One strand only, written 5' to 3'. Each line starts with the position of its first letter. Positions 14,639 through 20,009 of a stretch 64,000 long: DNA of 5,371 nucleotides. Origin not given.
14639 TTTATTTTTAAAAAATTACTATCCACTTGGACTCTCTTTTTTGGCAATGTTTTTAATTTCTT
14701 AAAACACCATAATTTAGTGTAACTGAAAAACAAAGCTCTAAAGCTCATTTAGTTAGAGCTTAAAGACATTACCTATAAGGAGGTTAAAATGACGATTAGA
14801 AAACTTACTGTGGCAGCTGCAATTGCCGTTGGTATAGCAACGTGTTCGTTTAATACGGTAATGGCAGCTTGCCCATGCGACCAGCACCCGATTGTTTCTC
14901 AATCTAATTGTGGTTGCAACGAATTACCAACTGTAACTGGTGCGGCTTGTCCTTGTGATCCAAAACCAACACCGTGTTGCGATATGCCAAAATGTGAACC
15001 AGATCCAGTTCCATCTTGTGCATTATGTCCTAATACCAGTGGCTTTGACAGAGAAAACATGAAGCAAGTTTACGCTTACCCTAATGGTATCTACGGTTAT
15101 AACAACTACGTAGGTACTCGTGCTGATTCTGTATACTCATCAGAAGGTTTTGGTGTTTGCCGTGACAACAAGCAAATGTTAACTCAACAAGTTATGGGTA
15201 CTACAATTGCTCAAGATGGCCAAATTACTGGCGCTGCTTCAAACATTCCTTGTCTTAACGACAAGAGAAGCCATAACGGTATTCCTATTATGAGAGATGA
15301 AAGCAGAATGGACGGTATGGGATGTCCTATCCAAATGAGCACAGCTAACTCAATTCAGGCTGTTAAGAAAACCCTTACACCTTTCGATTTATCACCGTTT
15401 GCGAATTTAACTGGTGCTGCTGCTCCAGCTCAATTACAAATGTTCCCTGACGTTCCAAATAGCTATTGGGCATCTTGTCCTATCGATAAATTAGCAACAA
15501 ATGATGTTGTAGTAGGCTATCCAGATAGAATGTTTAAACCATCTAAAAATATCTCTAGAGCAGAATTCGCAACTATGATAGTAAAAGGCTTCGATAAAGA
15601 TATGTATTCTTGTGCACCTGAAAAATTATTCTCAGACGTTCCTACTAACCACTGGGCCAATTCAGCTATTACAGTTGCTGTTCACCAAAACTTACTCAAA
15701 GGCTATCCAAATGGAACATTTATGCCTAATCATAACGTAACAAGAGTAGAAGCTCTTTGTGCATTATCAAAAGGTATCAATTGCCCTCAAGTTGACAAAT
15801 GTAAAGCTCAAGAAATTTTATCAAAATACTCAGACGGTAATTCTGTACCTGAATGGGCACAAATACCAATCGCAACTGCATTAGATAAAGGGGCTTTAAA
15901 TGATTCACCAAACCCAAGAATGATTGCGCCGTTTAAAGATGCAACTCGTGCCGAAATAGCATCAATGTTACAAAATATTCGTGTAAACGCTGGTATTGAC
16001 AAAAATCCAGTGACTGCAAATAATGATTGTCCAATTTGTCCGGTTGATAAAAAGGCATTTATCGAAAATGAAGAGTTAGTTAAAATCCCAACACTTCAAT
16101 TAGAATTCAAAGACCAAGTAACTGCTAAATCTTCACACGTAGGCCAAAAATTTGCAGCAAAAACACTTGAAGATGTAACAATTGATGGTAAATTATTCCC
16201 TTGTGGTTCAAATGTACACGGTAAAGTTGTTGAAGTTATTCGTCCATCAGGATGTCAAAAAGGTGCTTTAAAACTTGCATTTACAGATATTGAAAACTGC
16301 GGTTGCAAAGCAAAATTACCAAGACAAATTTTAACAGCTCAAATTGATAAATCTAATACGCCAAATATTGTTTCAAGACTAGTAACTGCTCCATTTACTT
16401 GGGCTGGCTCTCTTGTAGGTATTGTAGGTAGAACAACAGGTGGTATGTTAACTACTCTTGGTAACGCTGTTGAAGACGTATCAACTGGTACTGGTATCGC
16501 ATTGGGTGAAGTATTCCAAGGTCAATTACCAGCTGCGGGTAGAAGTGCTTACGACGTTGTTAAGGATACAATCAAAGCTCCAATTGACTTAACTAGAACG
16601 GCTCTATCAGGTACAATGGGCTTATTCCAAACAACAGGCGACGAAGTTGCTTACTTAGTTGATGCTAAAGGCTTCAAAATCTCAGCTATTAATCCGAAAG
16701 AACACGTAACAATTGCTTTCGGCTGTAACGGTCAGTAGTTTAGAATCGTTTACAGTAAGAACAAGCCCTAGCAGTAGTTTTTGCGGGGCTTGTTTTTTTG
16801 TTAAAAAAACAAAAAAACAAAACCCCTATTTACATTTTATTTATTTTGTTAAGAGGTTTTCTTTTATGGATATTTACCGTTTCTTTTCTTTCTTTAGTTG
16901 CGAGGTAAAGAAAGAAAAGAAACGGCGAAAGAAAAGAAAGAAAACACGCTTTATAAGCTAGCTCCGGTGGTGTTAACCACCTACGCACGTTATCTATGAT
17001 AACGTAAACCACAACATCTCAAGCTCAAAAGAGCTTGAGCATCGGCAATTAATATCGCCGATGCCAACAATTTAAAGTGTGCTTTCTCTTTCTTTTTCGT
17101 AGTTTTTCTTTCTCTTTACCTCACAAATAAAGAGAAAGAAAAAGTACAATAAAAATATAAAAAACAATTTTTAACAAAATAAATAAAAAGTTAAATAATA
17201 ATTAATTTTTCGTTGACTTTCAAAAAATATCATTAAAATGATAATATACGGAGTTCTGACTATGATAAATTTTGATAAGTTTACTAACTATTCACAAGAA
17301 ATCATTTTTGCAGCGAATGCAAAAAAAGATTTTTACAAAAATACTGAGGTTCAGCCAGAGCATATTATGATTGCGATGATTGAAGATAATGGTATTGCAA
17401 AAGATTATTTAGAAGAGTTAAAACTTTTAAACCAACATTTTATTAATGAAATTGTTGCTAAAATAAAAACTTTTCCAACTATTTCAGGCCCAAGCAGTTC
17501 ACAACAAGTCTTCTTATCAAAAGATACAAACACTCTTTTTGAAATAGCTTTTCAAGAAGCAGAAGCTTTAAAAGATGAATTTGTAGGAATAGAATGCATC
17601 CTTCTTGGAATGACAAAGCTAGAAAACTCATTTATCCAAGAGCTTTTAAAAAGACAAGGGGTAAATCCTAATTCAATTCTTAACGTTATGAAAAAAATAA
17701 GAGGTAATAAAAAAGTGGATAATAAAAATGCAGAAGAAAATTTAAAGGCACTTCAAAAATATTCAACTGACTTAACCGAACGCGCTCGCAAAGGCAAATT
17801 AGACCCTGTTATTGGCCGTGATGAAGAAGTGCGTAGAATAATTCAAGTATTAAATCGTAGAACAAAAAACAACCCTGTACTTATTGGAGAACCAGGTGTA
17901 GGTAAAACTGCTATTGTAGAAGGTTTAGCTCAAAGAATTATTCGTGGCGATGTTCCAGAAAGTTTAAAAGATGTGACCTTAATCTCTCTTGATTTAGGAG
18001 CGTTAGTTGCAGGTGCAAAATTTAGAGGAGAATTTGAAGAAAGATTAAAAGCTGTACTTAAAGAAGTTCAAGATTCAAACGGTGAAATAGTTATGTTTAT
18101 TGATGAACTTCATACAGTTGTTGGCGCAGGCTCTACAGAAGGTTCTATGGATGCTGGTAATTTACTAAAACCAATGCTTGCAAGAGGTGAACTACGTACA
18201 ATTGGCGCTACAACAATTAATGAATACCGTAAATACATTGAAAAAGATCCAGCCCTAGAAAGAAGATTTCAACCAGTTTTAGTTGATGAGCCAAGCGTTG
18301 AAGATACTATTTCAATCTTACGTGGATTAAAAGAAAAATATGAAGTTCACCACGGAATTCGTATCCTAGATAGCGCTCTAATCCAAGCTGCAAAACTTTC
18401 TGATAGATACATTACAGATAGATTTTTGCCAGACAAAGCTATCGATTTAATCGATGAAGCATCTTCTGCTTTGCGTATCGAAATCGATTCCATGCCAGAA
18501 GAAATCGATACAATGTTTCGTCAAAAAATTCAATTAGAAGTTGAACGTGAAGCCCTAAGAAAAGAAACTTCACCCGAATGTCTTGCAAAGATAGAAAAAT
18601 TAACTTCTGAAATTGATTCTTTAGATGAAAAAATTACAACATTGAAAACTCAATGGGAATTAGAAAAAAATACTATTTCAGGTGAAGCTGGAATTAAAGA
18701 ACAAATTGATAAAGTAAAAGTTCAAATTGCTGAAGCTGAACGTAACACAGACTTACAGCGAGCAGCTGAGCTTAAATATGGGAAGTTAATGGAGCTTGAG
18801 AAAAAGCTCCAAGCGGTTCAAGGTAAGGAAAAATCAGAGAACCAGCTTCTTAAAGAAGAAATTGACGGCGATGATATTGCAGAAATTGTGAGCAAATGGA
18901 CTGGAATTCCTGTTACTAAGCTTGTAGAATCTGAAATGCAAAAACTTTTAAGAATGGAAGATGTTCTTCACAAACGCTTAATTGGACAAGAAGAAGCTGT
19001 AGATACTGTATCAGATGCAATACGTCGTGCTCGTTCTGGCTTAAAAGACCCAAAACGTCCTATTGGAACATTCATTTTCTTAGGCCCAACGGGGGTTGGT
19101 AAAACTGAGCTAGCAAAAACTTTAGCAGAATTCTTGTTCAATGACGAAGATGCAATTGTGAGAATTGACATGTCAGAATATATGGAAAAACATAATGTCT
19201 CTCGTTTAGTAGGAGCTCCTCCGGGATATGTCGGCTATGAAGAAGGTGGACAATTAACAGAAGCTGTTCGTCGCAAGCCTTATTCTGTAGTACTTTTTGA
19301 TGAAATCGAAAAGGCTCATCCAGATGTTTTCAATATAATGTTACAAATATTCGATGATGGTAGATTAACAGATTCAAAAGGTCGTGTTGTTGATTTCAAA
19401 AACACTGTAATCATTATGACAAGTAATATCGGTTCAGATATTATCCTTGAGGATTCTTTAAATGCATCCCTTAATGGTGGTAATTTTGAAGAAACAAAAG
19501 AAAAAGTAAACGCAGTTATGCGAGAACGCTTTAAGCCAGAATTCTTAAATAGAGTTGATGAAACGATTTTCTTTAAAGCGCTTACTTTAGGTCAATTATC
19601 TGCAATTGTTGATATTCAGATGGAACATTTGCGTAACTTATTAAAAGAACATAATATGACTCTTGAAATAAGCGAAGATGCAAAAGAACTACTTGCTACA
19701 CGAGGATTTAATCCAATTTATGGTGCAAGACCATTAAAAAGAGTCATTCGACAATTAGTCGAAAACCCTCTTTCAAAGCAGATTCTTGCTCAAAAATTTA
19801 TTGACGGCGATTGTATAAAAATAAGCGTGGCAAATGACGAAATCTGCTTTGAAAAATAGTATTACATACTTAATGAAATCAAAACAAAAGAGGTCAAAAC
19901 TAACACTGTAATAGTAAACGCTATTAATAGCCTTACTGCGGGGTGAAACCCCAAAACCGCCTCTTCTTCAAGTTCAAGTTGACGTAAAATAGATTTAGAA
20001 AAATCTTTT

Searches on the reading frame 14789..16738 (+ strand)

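Call 18: search_protein_families(library=pfam, proteins=[window:14789-16738:+], max_evalue=0.001)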
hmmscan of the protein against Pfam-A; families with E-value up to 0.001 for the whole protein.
window:14789-16738:+ (649 aa): 1 family
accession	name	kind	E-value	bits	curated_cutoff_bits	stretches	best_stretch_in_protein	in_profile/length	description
PF00395.25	SLH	-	6.4e-29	100.1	20.8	2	219-261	2-44/44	S-layer homology domain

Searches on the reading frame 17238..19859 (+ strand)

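Call 18: search_protein_families(library=pfam, proteins=[window:17238-19859:+], max_evalue=0.001)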
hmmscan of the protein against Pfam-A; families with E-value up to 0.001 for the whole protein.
window:17238-19859:+ (873 aa): 24 families
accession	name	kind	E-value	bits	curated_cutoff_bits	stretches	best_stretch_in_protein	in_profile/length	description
PF07724.20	AAA_2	-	1.1e-71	240.6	27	1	607-775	1-165/166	AAA domain (Cdc48 subfamily)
PF17871.7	AAA_lid_9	-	4.2e-32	110.6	22.8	1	353-454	1-102/104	AAA lid domain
PF10431.15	ClpB_D2-small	-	3e-25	88.5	21.9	1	782-862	1-81/81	C-terminal, D2-small domain, of ClpB protein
PF00004.35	AAA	-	2e-23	83.7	21.2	2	214-327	2-110/131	ATPase family associated with various cellular activities (AAA)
PF07728.20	AAA_5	-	3.3e-19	69.7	22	1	612-733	2-125/139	AAA domain (dynein-related subfamily)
PF02861.25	Clp_N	-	1.4e-15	57.6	20.7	1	104-156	1-53/53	Clp amino terminal domain, pathogenicity island component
PF13191.12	AAA_16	-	1.5e-12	48.8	32.6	1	191-239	2-56/167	AAA ATPase domain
PF13401.12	AAA_22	-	6.9e-11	43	27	1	613-707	9-110/130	AAA domain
PF20720.3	nSTAND3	-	1e-07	32.2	27.2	0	199-236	8-43/155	Novel STAND NTPase 3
PF13173.12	AAA_14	-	3.5e-07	30.7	27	0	613-708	6-88/129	AAA domain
PF00158.32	Sigma54_activat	-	4e-06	27.1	20.2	0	610-712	23-124/168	Sigma-54 interaction domain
PF05621.17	TniB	-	5.2e-06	26.5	22.4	0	201-349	26-184/189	Bacterial TniB protein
PF01695.23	IstB_IS21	-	1.1e-05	25.5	24.1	0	208-275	90-153/238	IstB-like ATP binding protein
PF01637.24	ATPase_2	-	3.2e-05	24.3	33.2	0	194-297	4-125/225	ATPase domain predominantly from Archaea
PF12775.13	AAA_7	-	3.7e-05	23.8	25.8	0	612-657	36-81/181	P-loop containing dynein motor region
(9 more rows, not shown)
